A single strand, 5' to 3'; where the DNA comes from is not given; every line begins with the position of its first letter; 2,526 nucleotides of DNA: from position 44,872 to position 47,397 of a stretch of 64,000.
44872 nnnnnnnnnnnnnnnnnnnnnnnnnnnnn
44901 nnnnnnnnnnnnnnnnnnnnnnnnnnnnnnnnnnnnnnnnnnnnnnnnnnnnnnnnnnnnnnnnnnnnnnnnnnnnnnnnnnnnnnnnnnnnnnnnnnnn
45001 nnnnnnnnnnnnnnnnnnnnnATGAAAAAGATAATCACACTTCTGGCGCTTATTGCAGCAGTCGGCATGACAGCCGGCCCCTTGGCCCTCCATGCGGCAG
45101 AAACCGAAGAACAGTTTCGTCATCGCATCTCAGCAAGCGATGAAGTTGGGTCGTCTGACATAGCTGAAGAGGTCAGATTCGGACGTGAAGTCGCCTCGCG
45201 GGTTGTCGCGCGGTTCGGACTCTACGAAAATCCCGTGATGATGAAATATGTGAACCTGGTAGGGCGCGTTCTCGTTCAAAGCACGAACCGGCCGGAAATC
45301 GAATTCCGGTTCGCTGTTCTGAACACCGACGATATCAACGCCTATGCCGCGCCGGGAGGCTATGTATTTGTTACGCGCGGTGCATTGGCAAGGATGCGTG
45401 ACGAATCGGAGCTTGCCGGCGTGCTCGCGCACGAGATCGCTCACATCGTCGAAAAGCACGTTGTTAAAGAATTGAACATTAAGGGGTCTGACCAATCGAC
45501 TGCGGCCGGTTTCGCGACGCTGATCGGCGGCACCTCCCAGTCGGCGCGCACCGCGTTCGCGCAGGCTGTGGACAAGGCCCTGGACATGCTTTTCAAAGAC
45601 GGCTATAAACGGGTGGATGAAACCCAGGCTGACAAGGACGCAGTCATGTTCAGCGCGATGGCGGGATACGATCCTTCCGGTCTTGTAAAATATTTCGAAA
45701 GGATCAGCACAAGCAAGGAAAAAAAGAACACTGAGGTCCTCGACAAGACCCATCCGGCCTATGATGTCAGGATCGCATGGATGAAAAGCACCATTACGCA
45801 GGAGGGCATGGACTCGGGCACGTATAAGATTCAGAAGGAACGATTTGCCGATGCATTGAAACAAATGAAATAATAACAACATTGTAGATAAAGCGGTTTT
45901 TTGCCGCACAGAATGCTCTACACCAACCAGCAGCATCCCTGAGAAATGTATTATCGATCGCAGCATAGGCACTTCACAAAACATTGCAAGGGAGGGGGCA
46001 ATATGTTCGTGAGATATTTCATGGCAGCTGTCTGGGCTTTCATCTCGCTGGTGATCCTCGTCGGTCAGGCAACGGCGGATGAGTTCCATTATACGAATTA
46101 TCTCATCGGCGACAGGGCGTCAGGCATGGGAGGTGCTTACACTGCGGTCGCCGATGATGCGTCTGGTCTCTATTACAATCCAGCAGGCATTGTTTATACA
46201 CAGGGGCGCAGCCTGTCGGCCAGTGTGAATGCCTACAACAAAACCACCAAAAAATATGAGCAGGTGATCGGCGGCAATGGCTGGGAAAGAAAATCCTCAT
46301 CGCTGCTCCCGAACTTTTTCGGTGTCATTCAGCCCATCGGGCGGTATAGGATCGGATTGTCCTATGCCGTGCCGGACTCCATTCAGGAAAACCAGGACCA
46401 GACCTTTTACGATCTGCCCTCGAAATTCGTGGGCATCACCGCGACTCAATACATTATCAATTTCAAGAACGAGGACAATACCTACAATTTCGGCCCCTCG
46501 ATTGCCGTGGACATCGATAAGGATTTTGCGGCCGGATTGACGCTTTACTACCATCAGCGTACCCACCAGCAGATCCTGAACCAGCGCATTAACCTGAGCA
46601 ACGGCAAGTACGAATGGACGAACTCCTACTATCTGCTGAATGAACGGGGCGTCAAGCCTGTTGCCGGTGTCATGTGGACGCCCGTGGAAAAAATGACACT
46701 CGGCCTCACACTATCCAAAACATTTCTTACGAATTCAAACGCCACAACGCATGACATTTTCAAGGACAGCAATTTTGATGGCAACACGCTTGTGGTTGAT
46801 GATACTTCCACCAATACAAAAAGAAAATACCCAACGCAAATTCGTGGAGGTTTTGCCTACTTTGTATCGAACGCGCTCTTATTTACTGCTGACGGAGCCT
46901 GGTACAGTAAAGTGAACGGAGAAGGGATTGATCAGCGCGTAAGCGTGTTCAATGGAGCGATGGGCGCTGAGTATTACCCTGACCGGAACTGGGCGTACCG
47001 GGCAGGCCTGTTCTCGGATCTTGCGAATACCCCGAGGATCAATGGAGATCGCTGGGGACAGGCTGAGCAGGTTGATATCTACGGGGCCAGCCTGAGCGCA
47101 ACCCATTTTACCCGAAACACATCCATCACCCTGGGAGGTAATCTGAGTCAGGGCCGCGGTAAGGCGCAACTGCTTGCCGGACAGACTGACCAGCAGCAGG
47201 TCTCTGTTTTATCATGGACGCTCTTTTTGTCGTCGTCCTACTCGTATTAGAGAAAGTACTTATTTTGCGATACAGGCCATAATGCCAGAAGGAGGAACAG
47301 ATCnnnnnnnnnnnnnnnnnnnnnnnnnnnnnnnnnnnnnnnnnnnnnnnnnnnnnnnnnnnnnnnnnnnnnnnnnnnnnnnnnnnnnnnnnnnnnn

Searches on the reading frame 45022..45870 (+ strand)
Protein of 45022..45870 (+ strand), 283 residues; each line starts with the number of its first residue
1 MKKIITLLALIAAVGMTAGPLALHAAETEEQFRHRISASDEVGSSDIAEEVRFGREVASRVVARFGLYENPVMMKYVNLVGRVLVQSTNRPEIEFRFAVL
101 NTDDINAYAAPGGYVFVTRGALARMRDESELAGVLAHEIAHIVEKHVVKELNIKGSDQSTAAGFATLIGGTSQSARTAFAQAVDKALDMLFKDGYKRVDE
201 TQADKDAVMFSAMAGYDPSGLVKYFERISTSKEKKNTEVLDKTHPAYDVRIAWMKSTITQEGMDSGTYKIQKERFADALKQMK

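Call 71: search_protein_families(library=pfam, proteins=[window:45022-45870:+], max_evalue=0.00001)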
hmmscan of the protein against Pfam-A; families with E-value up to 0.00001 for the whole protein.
window:45022-45870:+ (283 aa): 1 family
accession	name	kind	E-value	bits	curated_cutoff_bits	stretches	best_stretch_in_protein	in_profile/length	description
PF01435.24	Peptidase_M48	-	2.9e-30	105.9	20.3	1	77-256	7-184/186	Peptidase family M48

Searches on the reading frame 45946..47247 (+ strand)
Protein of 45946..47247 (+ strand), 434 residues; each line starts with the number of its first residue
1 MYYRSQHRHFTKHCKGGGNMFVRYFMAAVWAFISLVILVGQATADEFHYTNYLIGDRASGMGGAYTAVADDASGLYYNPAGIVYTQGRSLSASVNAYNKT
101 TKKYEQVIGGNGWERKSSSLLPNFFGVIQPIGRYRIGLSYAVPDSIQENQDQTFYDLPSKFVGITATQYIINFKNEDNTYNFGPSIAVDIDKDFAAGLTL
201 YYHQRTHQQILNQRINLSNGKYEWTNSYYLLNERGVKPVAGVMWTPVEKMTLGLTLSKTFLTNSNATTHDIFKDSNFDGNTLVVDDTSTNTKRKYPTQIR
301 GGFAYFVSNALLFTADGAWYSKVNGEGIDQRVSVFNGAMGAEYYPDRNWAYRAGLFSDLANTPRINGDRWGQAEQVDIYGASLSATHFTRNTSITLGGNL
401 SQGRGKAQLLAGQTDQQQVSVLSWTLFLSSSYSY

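Call 71: search_protein_families(library=pfam, proteins=[window:45946-47247:+], max_evalue=0.00001)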
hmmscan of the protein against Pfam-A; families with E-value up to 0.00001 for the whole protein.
window:45946-47247:+ (434 aa): 1 family
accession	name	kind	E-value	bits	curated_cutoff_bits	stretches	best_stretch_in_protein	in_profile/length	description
PF03349.22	Toluene_X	-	1.3e-07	30.9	29.7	0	41-200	7-160/421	Outer membrane protein transport protein (OMPP1/FadL/TodX)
